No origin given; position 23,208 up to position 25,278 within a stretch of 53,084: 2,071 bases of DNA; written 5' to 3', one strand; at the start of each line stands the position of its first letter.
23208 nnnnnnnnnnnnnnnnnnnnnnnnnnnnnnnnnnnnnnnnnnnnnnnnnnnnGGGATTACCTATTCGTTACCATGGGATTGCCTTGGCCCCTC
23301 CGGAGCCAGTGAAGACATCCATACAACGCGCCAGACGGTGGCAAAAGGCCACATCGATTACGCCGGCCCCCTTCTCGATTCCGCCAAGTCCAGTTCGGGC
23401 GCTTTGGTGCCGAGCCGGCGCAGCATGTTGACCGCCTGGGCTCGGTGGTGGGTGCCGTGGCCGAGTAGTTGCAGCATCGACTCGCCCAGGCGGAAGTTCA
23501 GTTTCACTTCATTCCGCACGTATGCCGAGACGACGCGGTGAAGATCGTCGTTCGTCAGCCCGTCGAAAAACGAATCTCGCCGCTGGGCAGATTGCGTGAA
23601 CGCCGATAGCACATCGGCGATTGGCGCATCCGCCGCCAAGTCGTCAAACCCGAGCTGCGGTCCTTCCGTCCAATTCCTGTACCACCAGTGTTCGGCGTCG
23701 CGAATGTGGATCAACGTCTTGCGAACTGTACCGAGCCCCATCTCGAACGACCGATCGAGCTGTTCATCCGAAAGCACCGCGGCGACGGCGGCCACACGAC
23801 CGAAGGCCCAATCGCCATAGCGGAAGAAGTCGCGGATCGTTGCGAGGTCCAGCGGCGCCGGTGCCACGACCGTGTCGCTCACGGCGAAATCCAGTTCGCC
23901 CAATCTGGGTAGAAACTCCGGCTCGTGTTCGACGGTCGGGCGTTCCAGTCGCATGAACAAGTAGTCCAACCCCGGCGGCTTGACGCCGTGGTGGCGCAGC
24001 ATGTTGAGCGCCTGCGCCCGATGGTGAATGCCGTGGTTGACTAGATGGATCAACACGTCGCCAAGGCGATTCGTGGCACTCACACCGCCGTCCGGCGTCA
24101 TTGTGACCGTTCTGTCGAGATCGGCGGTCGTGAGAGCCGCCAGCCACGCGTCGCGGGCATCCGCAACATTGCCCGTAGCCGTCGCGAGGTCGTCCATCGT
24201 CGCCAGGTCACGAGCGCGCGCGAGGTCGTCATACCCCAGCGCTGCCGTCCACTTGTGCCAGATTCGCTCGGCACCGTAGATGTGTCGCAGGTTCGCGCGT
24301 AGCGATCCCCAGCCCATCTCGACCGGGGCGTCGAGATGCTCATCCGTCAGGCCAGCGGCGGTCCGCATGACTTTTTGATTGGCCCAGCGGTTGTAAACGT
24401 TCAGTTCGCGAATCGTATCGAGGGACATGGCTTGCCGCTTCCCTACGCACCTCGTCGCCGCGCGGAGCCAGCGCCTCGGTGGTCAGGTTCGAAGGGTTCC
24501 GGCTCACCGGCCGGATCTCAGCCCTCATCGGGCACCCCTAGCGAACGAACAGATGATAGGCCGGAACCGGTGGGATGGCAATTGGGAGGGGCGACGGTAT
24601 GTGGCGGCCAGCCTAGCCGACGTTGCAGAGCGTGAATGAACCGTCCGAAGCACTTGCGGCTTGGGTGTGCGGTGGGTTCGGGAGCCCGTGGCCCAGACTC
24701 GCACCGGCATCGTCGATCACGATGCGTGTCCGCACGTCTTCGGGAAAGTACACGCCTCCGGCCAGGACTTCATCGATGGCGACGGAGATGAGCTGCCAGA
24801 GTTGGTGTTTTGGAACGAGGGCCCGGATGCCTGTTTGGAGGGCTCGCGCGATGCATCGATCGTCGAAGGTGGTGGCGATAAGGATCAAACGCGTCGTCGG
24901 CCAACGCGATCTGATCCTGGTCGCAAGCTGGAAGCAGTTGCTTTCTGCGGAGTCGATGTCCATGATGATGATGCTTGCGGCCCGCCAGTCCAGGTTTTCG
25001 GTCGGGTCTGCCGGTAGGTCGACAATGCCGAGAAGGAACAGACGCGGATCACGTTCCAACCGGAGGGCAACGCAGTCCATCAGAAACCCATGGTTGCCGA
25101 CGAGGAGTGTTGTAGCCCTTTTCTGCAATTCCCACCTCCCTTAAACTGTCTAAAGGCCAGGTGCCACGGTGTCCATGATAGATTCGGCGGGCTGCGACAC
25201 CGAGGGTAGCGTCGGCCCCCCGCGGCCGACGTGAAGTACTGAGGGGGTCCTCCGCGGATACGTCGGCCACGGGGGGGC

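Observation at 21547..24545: A TPP riboswitch precedes a tandem-DinB gene rather than thiC: candidate new thiamine-regulon member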

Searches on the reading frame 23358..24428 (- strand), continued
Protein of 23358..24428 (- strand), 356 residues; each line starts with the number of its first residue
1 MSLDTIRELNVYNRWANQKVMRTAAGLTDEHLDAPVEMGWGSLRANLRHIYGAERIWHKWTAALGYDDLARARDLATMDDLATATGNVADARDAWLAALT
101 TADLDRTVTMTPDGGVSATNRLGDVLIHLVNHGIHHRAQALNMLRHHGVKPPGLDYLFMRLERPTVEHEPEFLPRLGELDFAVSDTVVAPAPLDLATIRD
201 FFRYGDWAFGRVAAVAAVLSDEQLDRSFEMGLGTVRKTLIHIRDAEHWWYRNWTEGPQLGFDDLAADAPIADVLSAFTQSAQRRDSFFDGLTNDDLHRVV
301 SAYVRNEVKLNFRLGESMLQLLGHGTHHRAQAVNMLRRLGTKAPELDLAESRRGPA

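Call 38: predict_structure(alignment_id=A1)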
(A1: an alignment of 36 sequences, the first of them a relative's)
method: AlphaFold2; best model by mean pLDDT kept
length: 356 residues; sequences in the alignment: 36
mean_pLDDT: 94.3   pTM: 0.91
mean pLDDT of the five models: 94.3, 93.9, 93.4, 93.0, 92.9
residues with pLDDT >= 90: 313; 70-90: 40; 50-70: 2; < 50: 1
segments of 3 or more residues with pLDDT < 50: none
pLDDT, mean of each block of 10 residues (from residue 1): 96 97 96 94 97 93 89 96 96 95 93 85 93 95 94 95 95 90 94 96 96 98 97 97 97 93 95 98 98 98 89 98 96 95 89 69
secondary structure, 60 per line:
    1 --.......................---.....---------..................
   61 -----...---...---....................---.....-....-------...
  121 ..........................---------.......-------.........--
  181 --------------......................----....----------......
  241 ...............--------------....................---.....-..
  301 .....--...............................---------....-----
elements in order: H3-25 H29-33 H43-60 H78-97 H101-105 E107-110 E118-121 H122-146 H156-162 H170-178 H195-216 H221-224 H235-255 H270-289 H293-297 E299-305 E308-313 H314-338 H348-351

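Call 40: fold_search(model_id=the predicted structure, library=pdb)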
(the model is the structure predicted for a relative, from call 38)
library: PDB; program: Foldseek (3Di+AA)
matches with E <= 10: 187; with E <= 0.001: 2
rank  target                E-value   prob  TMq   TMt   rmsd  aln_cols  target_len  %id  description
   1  1rxq_A                2.9e-04  1.00  0.35  0.66   7.0       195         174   16  YfiT from Bacillus subtilis is a probable metal-dependent hydrolase with an unusual four-helix bundle topology (released 2004-07-20)
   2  1rxq_B                4.8e-04  1.00  0.34  0.64   7.2       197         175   17  YfiT from Bacillus subtilis is a probable metal-dependent hydrolase with an unusual four-helix bundle topology (released 2004-07-20)
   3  2qe9_B                1.9e-03  1.00  0.38  0.80   2.7       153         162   20  Crystal structure of a putative metal-dependent hydrolase (yiza, bsu10800) from bacillus subtilis at 1.90 A resolution (released 2007-07-10)
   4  1rxq_D                1.9e-03  1.00  0.34  0.66   4.0       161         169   19  YfiT from Bacillus subtilis is a probable metal-dependent hydrolase with an unusual four-helix bundle topology (released 2004-07-20)
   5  2p1a_B                3.4e-03  1.00  0.34  0.73   4.3       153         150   15  Crystal structure of a putative metal-binding protein (bce_2162) from bacillus cereus atcc 10987 at 2.10 A resolution (released 2007-03-20)
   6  3di5                  3.8e-03  1.00  0.35  0.80   2.6       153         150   22  Crystal structure of a dinb-like protein (bce_4655) from bacillus cereus atcc 10987 at 2.01 A resolution (released 2008-08-19)
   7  6iz2_A                4.4e-03  1.00  0.32  0.72   4.1       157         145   16  Crystal structure of DinB/YfiT protein DR0053 from D. radiodurans R1 (released 2019-05-15)
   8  6iz2_B                4.6e-03  1.00  0.33  0.74   4.0       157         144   16  Crystal structure of DinB/YfiT protein DR0053 from D. radiodurans R1 (released 2019-05-15)
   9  2qe9_A                1.1e-02  1.00  0.34  0.71   4.1       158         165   19  Crystal structure of a putative metal-dependent hydrolase (yiza, bsu10800) from bacillus subtilis at 1.90 A resolution (released 2007-07-10)
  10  8f5v_A                2.5e-02  1.00  0.28  0.56   7.1       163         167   17  Crystal structure of Mycobacterium tuberculosis Mycothiol S-transferase enzyme in complex with mycothiol and Zn2+ (released 2023-04-05)
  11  3gor_C                2.7e-02  1.00  0.33  0.69   4.5       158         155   17  Crystal structure of putative metal-dependent hydrolase APC36150 (released 2009-05-19)
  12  3dka_A                3.3e-02  1.00  0.31  0.71   4.2       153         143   16  Crystal structure of a dinb-like protein (yjoa, bsu12410) from bacillus subtilis at 2.30 A resolution (released 2008-08-19)
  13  3gor_A                4.0e-02  1.00  0.34  0.69   4.4       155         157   15  Crystal structure of putative metal-dependent hydrolase APC36150 (released 2009-05-19)
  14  2p1a_A                4.0e-02  1.00  0.32  0.71   4.6       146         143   14  Crystal structure of a putative metal-binding protein (bce_2162) from bacillus cereus atcc 10987 at 2.10 A resolution (released 2007-03-20)
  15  8fx9                  4.7e-02  1.00  0.29  0.57   7.5       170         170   19  Crystal strucutre of Mycobacterium tuberculosis Mycothiol-S-transferase enzyme (released 2023-04-05)
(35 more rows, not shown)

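Call 44: find_encoding_contigs(protein=P0001, flank=10000, max_places=3)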
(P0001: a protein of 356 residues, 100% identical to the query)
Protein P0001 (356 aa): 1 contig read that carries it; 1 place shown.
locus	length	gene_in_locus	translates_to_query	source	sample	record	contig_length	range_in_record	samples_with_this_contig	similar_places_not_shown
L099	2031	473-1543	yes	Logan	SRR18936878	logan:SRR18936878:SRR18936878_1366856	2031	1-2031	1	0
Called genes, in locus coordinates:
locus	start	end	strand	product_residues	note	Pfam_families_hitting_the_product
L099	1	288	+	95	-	?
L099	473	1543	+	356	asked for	PF04978:MST (faint), PF05163:DinB, PF12867:DinB_2, PF05163:DinB, PF12867:DinB_2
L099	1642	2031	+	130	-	?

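Call 59: search_protein_representatives(alignment_id=A1)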
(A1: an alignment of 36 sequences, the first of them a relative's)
Query: 36 sequences, 359 profile positions. Proteins with E-value up to 0.001 (for the whole library): 9387; up to 1e-10: 3677; up to 1e-30: 192. The best 150 are listed.
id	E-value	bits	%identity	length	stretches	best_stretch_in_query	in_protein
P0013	3.2e-150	516.4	-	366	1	1-355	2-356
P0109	1.2e-137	475.1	-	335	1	2-358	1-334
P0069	2.6e-136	470.7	-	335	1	2-355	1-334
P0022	1.2e-135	468.5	-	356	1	3-353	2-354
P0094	2.5e-135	467.5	-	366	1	4-357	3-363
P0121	3.0e-133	460.6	-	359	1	2-357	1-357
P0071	5.0e-131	453.3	-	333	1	1-357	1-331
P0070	1.2e-130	452.1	-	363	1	4-356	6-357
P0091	1.1e-128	445.6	-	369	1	4-356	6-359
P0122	1.8e-125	435.0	-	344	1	3-353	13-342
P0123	3.3e-122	424.3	-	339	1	2-356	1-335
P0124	4.8e-122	423.8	-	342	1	1-356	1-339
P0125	1.3e-121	422.3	-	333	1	3-354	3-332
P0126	6.1e-120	416.8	-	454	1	3-356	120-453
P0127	6.8e-120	416.7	-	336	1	1-357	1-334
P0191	1.4e-70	254.5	-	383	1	164-356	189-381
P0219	3.7e-51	190.6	-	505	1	39-304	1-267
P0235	3.0e-45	171.1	-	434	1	1-161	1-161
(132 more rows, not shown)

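Call 60: search_protein_families(library=pfam, proteins=[P0126, P0219, P0235, P0191, P0020], max_evalue=0.001)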
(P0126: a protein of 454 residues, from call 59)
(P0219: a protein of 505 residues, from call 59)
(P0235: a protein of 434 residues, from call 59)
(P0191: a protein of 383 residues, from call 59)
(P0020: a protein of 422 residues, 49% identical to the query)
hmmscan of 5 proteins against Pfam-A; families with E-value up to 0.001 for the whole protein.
P0126 (454 aa): 4 families
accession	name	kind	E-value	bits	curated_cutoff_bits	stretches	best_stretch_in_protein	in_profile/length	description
PF05163.17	DinB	-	2.5e-37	128.8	23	2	296-448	5-156/165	DinB family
PF12867.12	DinB_2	-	4.1e-28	98.8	24.8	2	305-430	4-128/128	DinB superfamily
PF01985.26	CRS1_YhbY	-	4.1e-17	62.7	27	1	6-86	4-84/84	CRS1 / YhbY (CRM) domain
PF04978.18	MST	-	0.00017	22.5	27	0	299-429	2-139/149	Mycothiol-S-transferase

P0219 (505 aa): 2 families
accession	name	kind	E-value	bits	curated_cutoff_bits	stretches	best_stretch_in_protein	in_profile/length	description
PF05163.17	DinB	-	7.2e-14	52.5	23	1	2-123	38-157/165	DinB family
PF12867.12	DinB_2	-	1.1e-05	26.3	24.8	1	5-103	31-128/128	DinB superfamily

P0235 (434 aa): 7 families
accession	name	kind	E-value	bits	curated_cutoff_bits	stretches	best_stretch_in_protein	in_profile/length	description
PF00561.26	Abhydrolase_1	-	4.7e-35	121.9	25.8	1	194-417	2-243/245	alpha/beta hydrolase fold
PF12697.13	Abhydrolase_6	-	1.1e-27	98.5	26.3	1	195-423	1-215/217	Alpha/beta hydrolase family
PF12146.15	Hydrolase_4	-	8.4e-17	61.7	27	1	195-417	7-237/239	Serine aminopeptidase, S33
PF05163.17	DinB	-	6.6e-15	55.9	23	1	2-159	2-156/165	DinB family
PF12867.12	DinB_2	-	1.6e-08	35.5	24.8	1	17-141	5-128/128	DinB superfamily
PF00975.26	Thioesterase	-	1.3e-06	29.3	26.4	1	204-293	12-104/226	Thioesterase domain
PF03096.20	Ndr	-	1.8e-05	24.1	23.3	1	244-429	86-275/283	Ndr family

P0191 (383 aa): 3 families
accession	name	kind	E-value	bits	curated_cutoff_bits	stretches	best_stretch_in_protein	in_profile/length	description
PF01634.23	HisG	-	1e-30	107.2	25.5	1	55-196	1-145/158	ATP phosphoribosyltransferase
PF05163.17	DinB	-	5.2e-15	56.2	23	1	225-378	6-158/165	DinB family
PF12867.12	DinB_2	-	3e-08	34.6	24.8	1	241-357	12-127/128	DinB superfamily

P0020 (422 aa): 3 families
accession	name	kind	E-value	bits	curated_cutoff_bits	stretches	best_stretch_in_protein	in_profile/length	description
PF05163.17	DinB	-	3.3e-42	144.7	23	2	72-225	5-157/165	DinB family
PF12867.12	DinB_2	-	1.3e-25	90.7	24.8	2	80-206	3-128/128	DinB superfamily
PF04978.18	MST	-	2e-10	41.7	27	1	80-211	7-144/149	Mycothiol-S-transferase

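Call 68: search_protein_families(library=pfam, proteins=[L004:8195-9604:+, L004:7769-8158:+, L021:5592-6119:+, L003:8487-10025:+], max_evalue=0.01)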
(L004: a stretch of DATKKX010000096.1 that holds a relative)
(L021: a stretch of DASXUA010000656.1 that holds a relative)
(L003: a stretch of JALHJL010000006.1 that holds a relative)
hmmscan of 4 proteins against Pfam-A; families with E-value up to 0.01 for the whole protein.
L004:8195-9604:+ (470 aa): 0 families

L004:7769-8158:+ (129 aa): 1 family
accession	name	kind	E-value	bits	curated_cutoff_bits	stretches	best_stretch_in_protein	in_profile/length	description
PF01042.26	Ribonuc_L-PSP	-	8e-25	87.6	27.3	1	18-128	10-121/121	Endoribonuclease L-PSP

L021:5592-6119:+ (175 aa): 3 families
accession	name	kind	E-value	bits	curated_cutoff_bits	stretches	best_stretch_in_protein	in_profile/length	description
PF05163.17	DinB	-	6.7e-22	78.6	23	1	11-161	8-156/165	DinB family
PF12867.12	DinB_2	-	9.4e-13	49.2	24.8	1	18-143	5-128/128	DinB superfamily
PF04978.18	MST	-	0.0086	17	27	0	21-147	12-144/149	Mycothiol-S-transferase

L003:8487-10025:+ (512 aa): 1 family
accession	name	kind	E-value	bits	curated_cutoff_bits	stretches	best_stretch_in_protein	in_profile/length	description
PF02547.20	Queuosine_synth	-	1.1e-124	416.2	25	1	142-511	2-322/322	Queuosine biosynthesis protein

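Call 69: search_protein_families(library=ncbifam, proteins=[L030:3181-3597:+, L004:7769-8158:+], max_evalue=0.001)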
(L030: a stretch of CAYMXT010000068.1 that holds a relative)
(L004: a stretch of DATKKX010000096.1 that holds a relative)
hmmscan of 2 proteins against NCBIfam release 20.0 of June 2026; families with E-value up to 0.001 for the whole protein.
L030:3181-3597:+ (138 aa): 3 families
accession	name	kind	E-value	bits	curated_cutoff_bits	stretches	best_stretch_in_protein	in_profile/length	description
TIGR00004.1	TIGR00004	subfamily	1.9e-15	57.1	106.25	1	15-126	12-123/125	Rid family detoxifying hydrolase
TIGR03610.1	RutC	equivalog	2.2e-11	43.9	169.1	1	19-124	18-122/127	pyrimidine utilization protein C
NF008490.0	PRK11401.1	equivalog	0.00045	20.1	222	1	18-127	16-126/129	enamine/imine deaminase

L004:7769-8158:+ (129 aa): 4 families
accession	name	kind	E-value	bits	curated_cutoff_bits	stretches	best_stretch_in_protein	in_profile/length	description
TIGR00004.1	TIGR00004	subfamily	9.4e-15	54.9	106.25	1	18-126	15-123/125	Rid family detoxifying hydrolase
TIGR03610.1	RutC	equivalog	9e-12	45.2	169.1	1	19-128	18-126/127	pyrimidine utilization protein C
NF008490.0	PRK11401.1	equivalog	2.5e-06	27.4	222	1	17-127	14-126/129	enamine/imine deaminase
TIGR04444.1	chori_FkbO_Hyg5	subfamily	0.0004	19.8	325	1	25-106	204-283/311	FkbO/Hyg5 family chorismatase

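Call 70: find_encoding_contigs(protein=P0002, flank=6000, max_places=2)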
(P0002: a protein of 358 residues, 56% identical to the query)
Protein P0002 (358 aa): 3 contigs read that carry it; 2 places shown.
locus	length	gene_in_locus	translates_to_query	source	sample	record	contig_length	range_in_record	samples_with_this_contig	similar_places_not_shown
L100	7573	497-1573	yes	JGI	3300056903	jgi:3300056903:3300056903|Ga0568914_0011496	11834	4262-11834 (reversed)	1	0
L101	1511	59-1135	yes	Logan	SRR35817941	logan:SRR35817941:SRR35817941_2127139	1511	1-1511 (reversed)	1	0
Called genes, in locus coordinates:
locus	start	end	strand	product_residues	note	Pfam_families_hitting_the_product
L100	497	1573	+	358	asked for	PF04978:MST (weak), PF05163:DinB, PF12867:DinB_2, PF05163:DinB, PF12867:DinB_2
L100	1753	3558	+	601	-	PF01964:ThiC_Rad_SAM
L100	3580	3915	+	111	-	PF01909:NTP_transf_2, PF18765:Polbeta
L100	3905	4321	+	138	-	PF05168:HEPN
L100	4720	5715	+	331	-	-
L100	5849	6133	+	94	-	-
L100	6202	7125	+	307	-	-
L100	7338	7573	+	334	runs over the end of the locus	PF07998:Peptidase_M54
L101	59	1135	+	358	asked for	PF04978:MST (weak), PF05163:DinB, PF12867:DinB_2, PF05163:DinB, PF12867:DinB_2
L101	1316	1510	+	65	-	?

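Call 71: find_encoding_contigs(protein=P0007, flank=6000, max_places=2)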
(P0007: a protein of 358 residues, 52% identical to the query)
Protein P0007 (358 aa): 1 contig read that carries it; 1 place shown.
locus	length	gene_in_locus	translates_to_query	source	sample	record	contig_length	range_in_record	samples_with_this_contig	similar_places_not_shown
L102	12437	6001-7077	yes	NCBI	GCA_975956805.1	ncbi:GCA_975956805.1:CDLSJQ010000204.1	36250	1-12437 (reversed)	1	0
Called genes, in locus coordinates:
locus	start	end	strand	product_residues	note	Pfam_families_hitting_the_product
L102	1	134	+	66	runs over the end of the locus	-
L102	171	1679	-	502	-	PF01336:tRNA_anti-codon, PF00152:tRNA-synt_2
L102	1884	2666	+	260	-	PF12849:PBP_like_2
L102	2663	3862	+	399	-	PF13378:MR_MLE_C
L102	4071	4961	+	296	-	PF07963:N_methyl (weak), PF07596:SBP_bac_10 (faint)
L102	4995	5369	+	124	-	-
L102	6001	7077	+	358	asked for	PF04978:MST (weak), PF05163:DinB, PF12867:DinB_2, PF05163:DinB, PF12867:DinB_2 (weak)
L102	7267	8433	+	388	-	-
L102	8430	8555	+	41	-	-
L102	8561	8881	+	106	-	PF01909:NTP_transf_2, PF18765:Polbeta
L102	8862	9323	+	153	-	PF05168:HEPN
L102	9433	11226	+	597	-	PF01964:ThiC_Rad_SAM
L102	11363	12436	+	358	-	?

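Call 72: find_encoding_contigs(protein=P0010, flank=6000, max_places=2)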
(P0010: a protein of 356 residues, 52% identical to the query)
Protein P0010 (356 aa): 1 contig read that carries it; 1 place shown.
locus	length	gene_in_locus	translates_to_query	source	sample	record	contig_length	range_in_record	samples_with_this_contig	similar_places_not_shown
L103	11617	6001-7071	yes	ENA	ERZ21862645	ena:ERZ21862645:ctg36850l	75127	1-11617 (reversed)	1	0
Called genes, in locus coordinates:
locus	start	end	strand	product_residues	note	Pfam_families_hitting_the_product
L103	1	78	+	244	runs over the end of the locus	-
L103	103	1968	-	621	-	PF06293:Kdo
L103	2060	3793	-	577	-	-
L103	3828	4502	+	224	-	PF13240:Zn_Ribbon_1 (weak)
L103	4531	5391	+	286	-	PF02517:Rce1-like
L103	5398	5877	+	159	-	-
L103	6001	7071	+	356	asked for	PF04978:MST (faint), PF05163:DinB, PF12867:DinB_2, PF05163:DinB, PF12867:DinB_2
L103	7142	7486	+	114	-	PF01909:NTP_transf_2, PF18765:Polbeta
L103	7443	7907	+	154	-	PF05168:HEPN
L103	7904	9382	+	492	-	PF01964:ThiC_Rad_SAM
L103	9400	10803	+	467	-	PF13360:PQQ_2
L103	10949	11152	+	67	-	-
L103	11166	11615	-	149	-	?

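Call 73: find_encoding_contigs(protein=P0011, flank=6000, max_places=2)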
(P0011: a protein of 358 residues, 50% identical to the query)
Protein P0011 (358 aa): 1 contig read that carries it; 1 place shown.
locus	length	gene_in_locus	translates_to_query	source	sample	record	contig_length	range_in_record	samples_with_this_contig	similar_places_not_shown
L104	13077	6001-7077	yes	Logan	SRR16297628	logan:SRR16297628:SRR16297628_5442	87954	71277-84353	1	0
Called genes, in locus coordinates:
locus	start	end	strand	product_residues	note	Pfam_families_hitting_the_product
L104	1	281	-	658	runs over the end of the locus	PF01973:MptE-like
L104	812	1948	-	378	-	PF00266:Aminotran_5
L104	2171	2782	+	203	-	-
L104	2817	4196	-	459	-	-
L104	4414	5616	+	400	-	PF04406:TP6A_N, PF21180:TOP6A-Spo11_Toprim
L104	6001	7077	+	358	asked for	PF05163:DinB, PF12867:DinB_2, PF05163:DinB, PF12867:DinB_2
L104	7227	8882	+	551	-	PF01964:ThiC_Rad_SAM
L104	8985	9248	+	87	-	PF09335:VTT_dom (weak)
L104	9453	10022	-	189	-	-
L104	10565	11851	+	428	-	PF03692:CxxCxxCC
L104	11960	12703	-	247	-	PF13677:MotB_plug, PF00691:OmpA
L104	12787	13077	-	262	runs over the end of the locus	PF01618:MotA_ExbB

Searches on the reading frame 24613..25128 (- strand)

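Call 6: search_protein_families(library=pfam, proteins=[window:24613-25128:-], max_evalue=0.01)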
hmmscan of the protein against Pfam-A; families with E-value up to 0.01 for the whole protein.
window:24613-25128:- (171 aa): 1 family
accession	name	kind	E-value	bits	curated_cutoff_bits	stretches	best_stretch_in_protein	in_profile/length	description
PF00072.30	Response_reg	-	0.00018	22.1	30.2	1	40-108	32-100/111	Response regulator receiver domain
